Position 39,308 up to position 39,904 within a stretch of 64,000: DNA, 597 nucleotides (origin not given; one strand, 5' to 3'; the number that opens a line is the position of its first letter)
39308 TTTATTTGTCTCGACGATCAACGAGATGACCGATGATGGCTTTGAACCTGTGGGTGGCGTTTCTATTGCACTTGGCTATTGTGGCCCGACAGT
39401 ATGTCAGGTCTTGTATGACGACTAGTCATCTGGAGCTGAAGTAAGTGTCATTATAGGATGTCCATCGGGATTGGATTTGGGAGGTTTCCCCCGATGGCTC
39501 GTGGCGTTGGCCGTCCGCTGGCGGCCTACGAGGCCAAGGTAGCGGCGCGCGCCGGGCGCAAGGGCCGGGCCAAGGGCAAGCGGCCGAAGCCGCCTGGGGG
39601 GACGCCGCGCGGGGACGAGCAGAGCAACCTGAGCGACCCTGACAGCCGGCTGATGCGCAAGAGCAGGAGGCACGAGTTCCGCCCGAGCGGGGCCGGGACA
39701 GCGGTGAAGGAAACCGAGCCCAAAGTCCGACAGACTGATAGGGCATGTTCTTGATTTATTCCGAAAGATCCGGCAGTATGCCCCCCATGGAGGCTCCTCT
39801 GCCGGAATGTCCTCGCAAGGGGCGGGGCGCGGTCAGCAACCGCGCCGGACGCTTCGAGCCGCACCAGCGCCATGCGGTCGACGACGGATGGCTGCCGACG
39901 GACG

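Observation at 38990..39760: Low-GC block with two Shine-Dalgarno-preceded small ORFs next to an IS1182-family transposase relic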

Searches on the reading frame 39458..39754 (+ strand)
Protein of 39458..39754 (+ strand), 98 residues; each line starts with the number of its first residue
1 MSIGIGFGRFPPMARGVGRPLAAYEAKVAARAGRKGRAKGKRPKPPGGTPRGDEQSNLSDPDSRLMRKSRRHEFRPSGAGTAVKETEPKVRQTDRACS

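Call 6: search_protein_families(library=pfam, proteins=[window:39458-39754:+], max_evalue=1)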
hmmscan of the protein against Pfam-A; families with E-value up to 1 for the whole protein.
window:39458-39754:+ (98 aa): 0 families

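Call 12: find_homologous_proteins(query=window:39458-39754:+, max_evalue=0.01)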
Query window:39458-39754:+ (98 aa): 27 proteins with E <= 0.01 among 27 candidates.
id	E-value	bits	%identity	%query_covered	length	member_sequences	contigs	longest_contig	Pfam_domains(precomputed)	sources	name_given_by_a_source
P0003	2.3e-41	158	93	88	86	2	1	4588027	-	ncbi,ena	-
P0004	1.6e-23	101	75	58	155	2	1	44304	PF01609.28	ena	-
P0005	1.4e-19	88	84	57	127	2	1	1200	-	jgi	-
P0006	2.8e-19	88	87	55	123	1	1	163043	-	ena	-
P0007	8.9e-18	83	81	55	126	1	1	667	-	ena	-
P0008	1.3e-17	82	73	61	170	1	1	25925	-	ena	-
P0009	9.5e-17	79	73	61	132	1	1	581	-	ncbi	-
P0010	1.1e-16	79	68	57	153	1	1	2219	PF01609.28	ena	-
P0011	1.3e-16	79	61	76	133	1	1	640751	-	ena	-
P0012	3.8e-16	77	72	61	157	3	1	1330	-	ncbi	-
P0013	1.9e-15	75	71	57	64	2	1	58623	-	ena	-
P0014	2.1e-15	75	73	50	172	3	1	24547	PF01609.28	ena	-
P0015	2.8e-15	75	66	63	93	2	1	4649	-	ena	-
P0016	3.9e-15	74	70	61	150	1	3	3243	-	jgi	jgi:hypothetical protein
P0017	4.3e-15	74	76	50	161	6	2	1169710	-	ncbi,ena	-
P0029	3.8e-3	36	91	23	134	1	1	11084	-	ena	-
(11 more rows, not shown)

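Call 13: find_encoding_contigs(protein=P0003, flank=6000, max_places=6)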
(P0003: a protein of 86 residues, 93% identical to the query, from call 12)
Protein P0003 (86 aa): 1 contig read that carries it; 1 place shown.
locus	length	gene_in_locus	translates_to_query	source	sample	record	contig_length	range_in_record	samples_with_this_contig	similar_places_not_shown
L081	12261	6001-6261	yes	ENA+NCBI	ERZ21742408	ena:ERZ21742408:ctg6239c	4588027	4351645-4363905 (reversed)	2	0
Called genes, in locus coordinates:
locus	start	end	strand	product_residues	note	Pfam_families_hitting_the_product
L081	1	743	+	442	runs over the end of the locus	-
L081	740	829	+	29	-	-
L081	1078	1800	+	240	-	PF13340:DUF4096, PF01609:DDE_Tnp_1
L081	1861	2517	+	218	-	-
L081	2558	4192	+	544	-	PF02776:TPP_enzyme_N, PF00205:TPP_enzyme_M, PF02775:TPP_enzyme_C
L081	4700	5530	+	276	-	-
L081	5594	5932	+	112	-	-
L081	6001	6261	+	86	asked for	-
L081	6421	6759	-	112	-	-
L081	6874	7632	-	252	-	-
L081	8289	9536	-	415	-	-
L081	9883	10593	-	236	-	PF12161:HsdM_N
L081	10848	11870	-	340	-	PF08843:AbiEii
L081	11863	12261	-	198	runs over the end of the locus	PF19570:DUF6088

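Call 21: search_protein_families(library=ncbifam, proteins=[window:39458-39754:+, P0004, P0014, P0017, L081:4700-5530:+, L081:5594-5932:+], max_evalue=0.1)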
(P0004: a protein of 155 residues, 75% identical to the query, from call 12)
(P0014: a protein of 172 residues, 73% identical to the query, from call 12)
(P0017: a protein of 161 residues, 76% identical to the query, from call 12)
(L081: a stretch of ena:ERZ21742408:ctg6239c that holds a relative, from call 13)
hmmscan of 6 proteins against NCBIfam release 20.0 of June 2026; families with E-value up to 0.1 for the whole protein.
window:39458-39754:+ (98 aa): 1 family
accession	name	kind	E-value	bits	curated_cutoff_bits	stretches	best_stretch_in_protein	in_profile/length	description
NF033551.1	transpos_IS1182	equivalog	0.0093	14.9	270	1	30-75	228-265/488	IS1182 family transposase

P0004 (155 aa): 4 families
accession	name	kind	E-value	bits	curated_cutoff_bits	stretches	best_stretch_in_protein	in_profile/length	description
NF033551.1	transpos_IS1182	equivalog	2.2e-22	79.6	270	1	15-136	235-358/488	IS1182 family transposase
NF033581.1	transpos_IS5_4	equivalog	6.1e-07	29.1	140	1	18-132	136-225/285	IS5 family transposase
NF033593.1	transpos_ISNCY_1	equivalog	4.7e-06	25.5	325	1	22-132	270-380/444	ISNCY family transposase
NF033580.1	transpos_IS5_3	equivalog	0.0041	16.7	110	1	56-136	131-212/258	IS5 family transposase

P0014 (172 aa): 4 families
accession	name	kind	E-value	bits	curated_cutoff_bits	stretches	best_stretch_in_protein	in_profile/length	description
NF033551.1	transpos_IS1182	equivalog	4.7e-23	81.8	270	1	6-163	206-357/488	IS1182 family transposase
NF033581.1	transpos_IS5_4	equivalog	3.7e-07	29.8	140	1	41-159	137-226/285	IS5 family transposase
NF033593.1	transpos_ISNCY_1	equivalog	2.9e-05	22.9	325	1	59-160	279-380/444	ISNCY family transposase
NF033580.1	transpos_IS5_3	equivalog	0.0002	21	110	1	81-165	128-213/258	IS5 family transposase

P0017 (161 aa): 2 families
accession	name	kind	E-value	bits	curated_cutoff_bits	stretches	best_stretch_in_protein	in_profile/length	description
NF033551.1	transpos_IS1182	equivalog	2.5e-17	63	270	1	2-157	157-297/488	IS1182 family transposase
NF046048.1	NlpC_P60_DIP1281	equivalog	0.054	12.3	517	1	25-125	188-285/587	DIP1281 family NlpC/P60 protein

L081:4700-5530:+ (276 aa): 0 families

L081:5594-5932:+ (112 aa): 0 families

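Call 22: search_protein_families(library=pfam, proteins=[L081:4700-5530:+, L081:5594-5932:+, P0004, P0014, P0017, L081:1078-1800:+], max_evalue=0.1)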
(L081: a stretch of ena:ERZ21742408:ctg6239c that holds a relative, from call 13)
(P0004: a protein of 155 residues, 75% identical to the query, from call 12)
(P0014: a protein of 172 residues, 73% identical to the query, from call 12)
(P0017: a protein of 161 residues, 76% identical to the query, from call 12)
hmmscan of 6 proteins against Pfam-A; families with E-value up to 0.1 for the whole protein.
L081:4700-5530:+ (276 aa): 0 families

L081:5594-5932:+ (112 aa): 0 families

P0004 (155 aa): 1 family
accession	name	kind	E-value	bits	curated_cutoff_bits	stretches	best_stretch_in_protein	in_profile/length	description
PF01609.27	DDE_Tnp_1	-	8.5e-06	26.1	23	1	43-125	26-106/200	Transposase DDE domain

P0014 (172 aa): 2 families
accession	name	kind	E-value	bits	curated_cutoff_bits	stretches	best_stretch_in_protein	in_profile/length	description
PF01609.27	DDE_Tnp_1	-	1.5e-05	25.3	23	1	71-153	26-106/200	Transposase DDE domain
PF18443.6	Tli4_N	-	0.0046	17.6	26.5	1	22-108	36-119/138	Tle cognate immunity protein 4 N-terminal domain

P0017 (161 aa): 1 family
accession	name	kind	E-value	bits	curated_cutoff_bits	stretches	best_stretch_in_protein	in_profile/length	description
PF16326.10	ABC_tran_CTD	-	0.032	14.9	32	1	4-58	11-63/69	ABC transporter C-terminal domain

L081:1078-1800:+ (240 aa): 3 families
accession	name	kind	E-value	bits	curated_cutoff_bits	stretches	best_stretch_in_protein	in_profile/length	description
PF01609.27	DDE_Tnp_1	-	9e-21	75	23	1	78-228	2-194/200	Transposase DDE domain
PF13340.11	DUF4096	-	1.2e-18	67.5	34.3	1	4-60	17-73/76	Putative transposase of IS4/5 family (DUF4096)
PF13586.12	DDE_Tnp_1_2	-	3.3e-05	24.7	29.2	1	189-229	39-79/86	Transposase DDE domain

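Call 23: find_homologous_proteins(query=L081:5594-5932:+, max_evalue=0.01)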
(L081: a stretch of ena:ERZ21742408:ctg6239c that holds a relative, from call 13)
Query L081:5594-5932:+ (112 aa): 2 proteins with E <= 0.01 among 57 candidates.
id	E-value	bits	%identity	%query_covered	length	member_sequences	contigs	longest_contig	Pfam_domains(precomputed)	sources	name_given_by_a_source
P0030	3.5e-69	248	100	100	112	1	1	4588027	-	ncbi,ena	-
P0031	2.0e-33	133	64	100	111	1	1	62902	-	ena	-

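Call 24: find_homologous_proteins(query=L081:4700-5530:+, max_evalue=0.01)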
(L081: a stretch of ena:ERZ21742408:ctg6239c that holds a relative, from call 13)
Query L081:4700-5530:+ (276 aa): 51 proteins with E <= 0.01 among 1192 candidates.
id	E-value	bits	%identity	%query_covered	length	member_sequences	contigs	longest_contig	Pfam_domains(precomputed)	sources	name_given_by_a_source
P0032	4.2e-176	602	100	100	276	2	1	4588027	-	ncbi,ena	-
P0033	3.0e-149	514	87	98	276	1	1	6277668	-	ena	-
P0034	8.7e-112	391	69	91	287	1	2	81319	-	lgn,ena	-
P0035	4.1e-93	330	58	91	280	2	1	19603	-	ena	-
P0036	2.2e-91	324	59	90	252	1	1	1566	-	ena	-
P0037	8.4e-91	322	59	91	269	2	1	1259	-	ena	-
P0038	6.4e-89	316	57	91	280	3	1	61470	-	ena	-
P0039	2.3e-87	311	56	90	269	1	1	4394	-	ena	-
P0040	1.8e-85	305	56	92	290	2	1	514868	-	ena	-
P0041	4.7e-84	300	57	87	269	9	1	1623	-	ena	-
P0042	2.5e-83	298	55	89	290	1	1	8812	-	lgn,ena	-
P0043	1.3e-82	295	54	91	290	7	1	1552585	-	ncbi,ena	-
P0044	2.1e-82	295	53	92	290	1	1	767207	-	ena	-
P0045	2.8e-82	294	52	98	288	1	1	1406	-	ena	-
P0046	3.1e-82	294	54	87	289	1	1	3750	-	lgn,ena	-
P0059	5.9e-75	270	53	83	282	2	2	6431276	-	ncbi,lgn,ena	-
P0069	1.3e-71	259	51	89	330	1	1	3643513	-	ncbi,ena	-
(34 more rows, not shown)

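Call 25: find_encoding_contigs(protein=P0031, flank=7000, max_places=4)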
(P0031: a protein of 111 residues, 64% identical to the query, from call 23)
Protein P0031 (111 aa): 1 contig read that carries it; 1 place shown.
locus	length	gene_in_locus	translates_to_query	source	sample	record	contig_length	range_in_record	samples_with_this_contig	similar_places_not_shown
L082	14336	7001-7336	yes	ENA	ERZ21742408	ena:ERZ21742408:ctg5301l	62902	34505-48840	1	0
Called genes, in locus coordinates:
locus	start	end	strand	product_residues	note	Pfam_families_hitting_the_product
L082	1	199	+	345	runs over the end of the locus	PF00561:Abhydrolase_1, PF00975:Thioesterase (weak), PF12146:Hydrolase_4 (weak), PF12697:Abhydrolase_6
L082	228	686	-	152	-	PF01609:DDE_Tnp_1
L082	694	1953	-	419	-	PF13005:zf-IS66, PF03050:DDE_Tnp_IS66, PF13817:DDE_Tnp_IS66_C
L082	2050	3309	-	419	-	-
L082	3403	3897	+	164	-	-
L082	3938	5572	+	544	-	PF02776:TPP_enzyme_N, PF00205:TPP_enzyme_M, PF02775:TPP_enzyme_C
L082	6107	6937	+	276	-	-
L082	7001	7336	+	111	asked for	-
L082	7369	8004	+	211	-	PF13751:DDE_Tnp_1_6 (weak)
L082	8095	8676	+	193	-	-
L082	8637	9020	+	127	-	PF04055:Radical_SAM (weak)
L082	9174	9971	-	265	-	PF13481:AAA_25 (faint), PF01695:IstB_IS21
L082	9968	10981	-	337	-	PF00665:rve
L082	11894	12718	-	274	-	PF02668:TauD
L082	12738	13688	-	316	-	PF03401:TctC, PF12974:Phosphonate-bd (faint)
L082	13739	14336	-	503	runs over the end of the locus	PF01970:TctA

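Call 26: find_encoding_contigs(protein=P0033, flank=6000, max_places=4)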
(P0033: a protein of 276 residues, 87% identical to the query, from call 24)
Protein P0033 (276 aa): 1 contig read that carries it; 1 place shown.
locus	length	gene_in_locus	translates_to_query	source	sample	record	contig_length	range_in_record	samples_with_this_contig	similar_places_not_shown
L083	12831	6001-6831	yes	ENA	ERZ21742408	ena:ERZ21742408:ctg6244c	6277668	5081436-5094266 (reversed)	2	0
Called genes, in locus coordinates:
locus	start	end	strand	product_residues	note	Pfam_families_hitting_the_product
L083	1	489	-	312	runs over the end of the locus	PF00941:FAD_binding_5, PF03450:CO_deh_flav_C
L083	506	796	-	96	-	-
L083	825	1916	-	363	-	-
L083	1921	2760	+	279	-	PF00892:EamA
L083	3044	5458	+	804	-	PF01315:Ald_Xan_dh_C, PF02738:MoCoBD_1, PF20256:MoCoBD_2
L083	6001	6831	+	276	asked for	-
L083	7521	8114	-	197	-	PF13173:AAA_14, PF13401:AAA_22 (faint)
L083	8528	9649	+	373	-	PF02625:XdhC_CoxI, PF13478:XdhC_C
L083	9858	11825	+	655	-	PF00005:ABC_tran, PF13304:AAA_21 (faint), PF13555:AAA_29 (faint), PF00005:ABC_tran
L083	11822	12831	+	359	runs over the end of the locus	PF02653:BPD_transp_2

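Call 27: find_encoding_contigs(protein=P0034, flank=6000, max_places=4)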
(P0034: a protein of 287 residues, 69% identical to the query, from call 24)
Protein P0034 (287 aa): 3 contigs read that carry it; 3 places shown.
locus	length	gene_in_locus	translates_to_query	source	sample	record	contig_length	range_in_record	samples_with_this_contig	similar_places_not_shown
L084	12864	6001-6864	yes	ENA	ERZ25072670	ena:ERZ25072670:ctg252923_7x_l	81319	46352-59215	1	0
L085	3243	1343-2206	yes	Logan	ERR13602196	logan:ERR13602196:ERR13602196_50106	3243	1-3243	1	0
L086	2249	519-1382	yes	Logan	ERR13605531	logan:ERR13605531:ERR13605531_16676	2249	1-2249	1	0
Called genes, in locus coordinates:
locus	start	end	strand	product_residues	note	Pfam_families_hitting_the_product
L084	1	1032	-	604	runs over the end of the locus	PF01609:DDE_Tnp_1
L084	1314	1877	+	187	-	-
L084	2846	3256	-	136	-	PF09957:VapB_antitoxin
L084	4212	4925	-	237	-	-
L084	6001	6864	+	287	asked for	-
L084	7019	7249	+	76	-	-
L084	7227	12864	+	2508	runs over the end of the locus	PF05506:PLipase_C_C (faint), PF13927:Ig_3 (faint), PF03160:Calx-beta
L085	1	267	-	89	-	?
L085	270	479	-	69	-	-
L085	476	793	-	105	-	-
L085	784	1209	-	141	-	-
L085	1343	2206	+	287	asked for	-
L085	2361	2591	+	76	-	-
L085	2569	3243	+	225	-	?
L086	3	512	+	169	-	?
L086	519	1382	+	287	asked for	-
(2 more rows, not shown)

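Call 33: find_encoding_contigs(protein=P0043, flank=4000, max_places=3)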
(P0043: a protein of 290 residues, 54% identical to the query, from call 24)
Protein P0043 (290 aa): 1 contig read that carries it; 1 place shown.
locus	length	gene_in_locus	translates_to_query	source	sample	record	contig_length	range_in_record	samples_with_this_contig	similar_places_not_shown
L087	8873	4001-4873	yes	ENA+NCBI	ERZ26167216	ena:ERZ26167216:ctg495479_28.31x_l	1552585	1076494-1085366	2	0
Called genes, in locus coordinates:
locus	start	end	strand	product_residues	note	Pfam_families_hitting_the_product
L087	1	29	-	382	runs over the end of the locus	PF13356:Arm-DNA-bind_3 (weak), PF14659:Phage_int_SAM_3 (weak), PF22022:Phage_int_M, PF00589:Phage_integrase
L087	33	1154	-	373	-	PF13356:Arm-DNA-bind_3, PF00589:Phage_integrase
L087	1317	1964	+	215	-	-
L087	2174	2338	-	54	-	PF13538:UvrD_C_2 (weak)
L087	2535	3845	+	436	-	PF00872:Transposase_mut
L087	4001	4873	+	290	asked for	-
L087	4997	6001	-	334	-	PF01695:IstB_IS21, PF00308:Bac_DnaA (weak)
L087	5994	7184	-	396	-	PF22483:Mu-transpos_C_2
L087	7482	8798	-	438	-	PF05598:DUF772, PF01609:DDE_Tnp_1 (faint), PF13751:DDE_Tnp_1_6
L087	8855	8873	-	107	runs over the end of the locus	-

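Call 34: find_encoding_contigs(protein=P0059, flank=4000, max_places=3)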
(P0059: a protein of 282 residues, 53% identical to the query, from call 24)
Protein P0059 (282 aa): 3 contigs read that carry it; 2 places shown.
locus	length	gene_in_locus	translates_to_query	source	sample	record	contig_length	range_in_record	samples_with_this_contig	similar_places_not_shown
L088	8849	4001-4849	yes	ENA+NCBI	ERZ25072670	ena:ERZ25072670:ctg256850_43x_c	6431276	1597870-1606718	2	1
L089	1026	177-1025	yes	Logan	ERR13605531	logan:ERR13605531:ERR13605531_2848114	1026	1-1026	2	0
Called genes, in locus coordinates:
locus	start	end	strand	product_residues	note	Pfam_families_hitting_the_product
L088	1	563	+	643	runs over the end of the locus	PF03781:FGE-sulfatase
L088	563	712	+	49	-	-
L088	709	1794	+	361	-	PF08239:SH3_3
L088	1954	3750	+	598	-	PF01609:DDE_Tnp_1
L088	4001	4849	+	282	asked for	-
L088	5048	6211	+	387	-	PF01609:DDE_Tnp_1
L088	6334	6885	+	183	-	-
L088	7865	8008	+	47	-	-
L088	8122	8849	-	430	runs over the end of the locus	PF01053:Cys_Met_Meta_PP, PF01041:DegT_DnrJ_EryC1 (weak)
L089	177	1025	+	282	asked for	?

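Call 35: find_encoding_contigs(protein=P0069, flank=4000, max_places=3)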
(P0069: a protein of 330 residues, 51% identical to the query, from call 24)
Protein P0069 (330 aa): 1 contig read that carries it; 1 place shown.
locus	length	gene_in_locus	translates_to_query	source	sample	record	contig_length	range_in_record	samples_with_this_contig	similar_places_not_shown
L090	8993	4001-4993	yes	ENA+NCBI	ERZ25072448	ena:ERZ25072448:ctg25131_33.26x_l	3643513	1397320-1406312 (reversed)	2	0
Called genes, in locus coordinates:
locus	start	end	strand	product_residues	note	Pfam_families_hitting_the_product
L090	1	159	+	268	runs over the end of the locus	PF00398:RrnaAD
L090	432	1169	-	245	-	PF01553:Acyltransferase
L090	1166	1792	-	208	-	PF00702:Hydrolase (weak), PF08645:PNK3P, PF13242:Hydrolase_like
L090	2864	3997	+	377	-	-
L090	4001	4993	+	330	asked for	-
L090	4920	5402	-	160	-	-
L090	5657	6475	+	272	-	PF03618:Kinase-PPPase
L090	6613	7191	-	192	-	-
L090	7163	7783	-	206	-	-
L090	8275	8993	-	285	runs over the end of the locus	PF13384:HTH_23 (faint), PF13936:HTH_38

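Call 44: predict_structure(alignment_id=A2)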
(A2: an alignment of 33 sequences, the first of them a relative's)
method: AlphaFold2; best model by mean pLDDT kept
length: 276 residues; sequences in the alignment: 33
mean_pLDDT: 87.2   pTM: 0.73
mean pLDDT of the five models: 87.2, 85.1, 84.9, 83.2, 81.2
residues with pLDDT >= 90: 197; 70-90: 35; 50-70: 28; < 50: 16
segments of 3 or more residues with pLDDT < 50: 1-3, 7-17
pLDDT, mean of each block of 10 residues (from residue 1): 46 48 58 53 89 94 94 95 96 95 92 95 97 89 96 95 95 95 91 95 95 95 86 93 96 92 96 75
secondary structure, 60 per line:
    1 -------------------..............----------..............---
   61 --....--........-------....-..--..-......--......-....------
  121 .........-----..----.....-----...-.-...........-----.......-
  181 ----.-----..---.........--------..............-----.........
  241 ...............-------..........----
elements in order: H20-33 E44-57 E63-66 E69-76 E84-87 E96-101 E104-109 E111-114 E121-129 E141-145 E151-153 H157-167 H173-179 E196-204 E213-226 E232-255 E263-272

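Call 48: search_protein_representatives(protein=P0030)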
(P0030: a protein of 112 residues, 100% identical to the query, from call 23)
Query: 112 residues. Proteins with E-value up to 0.001 (for the whole library): 8; up to 1e-10: 1; up to 1e-30: 1. The best 8 are listed.
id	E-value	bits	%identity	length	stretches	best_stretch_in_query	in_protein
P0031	6.2e-34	132.6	67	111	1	1-112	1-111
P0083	2.1e-10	56.8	32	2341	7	7-56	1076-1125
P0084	2.8e-08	49.9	35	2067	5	60-110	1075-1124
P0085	1.6e-06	44.3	32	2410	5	7-60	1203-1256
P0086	1.7e-05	41.0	35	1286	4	7-61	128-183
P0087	4.0e-05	39.8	43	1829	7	76-97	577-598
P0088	6.3e-05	39.1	81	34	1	1-31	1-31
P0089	7.6e-04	35.6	29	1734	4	7-63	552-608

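Call 51: search_protein_families(library=pfam, proteins=[P0083, P0084, P0086], max_evalue=0.001)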
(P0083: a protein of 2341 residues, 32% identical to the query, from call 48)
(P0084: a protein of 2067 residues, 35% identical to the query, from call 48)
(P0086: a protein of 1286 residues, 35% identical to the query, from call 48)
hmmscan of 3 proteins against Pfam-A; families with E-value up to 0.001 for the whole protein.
P0083 (2341 aa): 5 families
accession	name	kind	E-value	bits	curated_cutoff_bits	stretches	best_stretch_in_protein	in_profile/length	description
PF18887.5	MBG_3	-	3.7e-138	450.3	25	7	1525-1597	1-71/72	MBG domain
PF18676.6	MBG_2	-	3.2e-40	137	25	3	2005-2080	1-72/72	MBG domain (YGX type)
PF13585.12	CHU_C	-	1.7e-26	92.5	27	1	2254-2336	2-86/86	CHU_C Type IX secretion signal domain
PF18657.6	YDG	-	1e-14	54.9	25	1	1838-1915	2-82/85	YDG domain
PF04837.17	MbeB_N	-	0.00069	20.3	22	0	739-757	4-22/52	MbeB-like, N-term conserved region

P0084 (2067 aa): 2 families
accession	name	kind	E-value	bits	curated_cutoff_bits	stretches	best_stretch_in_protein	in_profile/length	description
PF02288.20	Dehydratase_MU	-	7.6e-05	23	27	0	1581-1641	27-84/110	Dehydratase medium subunit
PF22904.2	NOMO1-like_2nd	-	0.00025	21.5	27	0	436-455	60-79/90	BOS complex subunit NOMO1-like, second beta sandwich domain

P0086 (1286 aa): 3 families
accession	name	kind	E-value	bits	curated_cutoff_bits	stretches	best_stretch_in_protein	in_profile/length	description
PF18887.5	MBG_3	-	3.8e-184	597.6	25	9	650-722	1-72/72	MBG domain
PF18676.6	MBG_2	-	1.4e-13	51.6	25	1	800-879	1-71/72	MBG domain (YGX type)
PF18962.6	Por_Secre_tail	-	2.6e-09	37.7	27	1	1206-1284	1-75/75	Secretion system C-terminal sorting domain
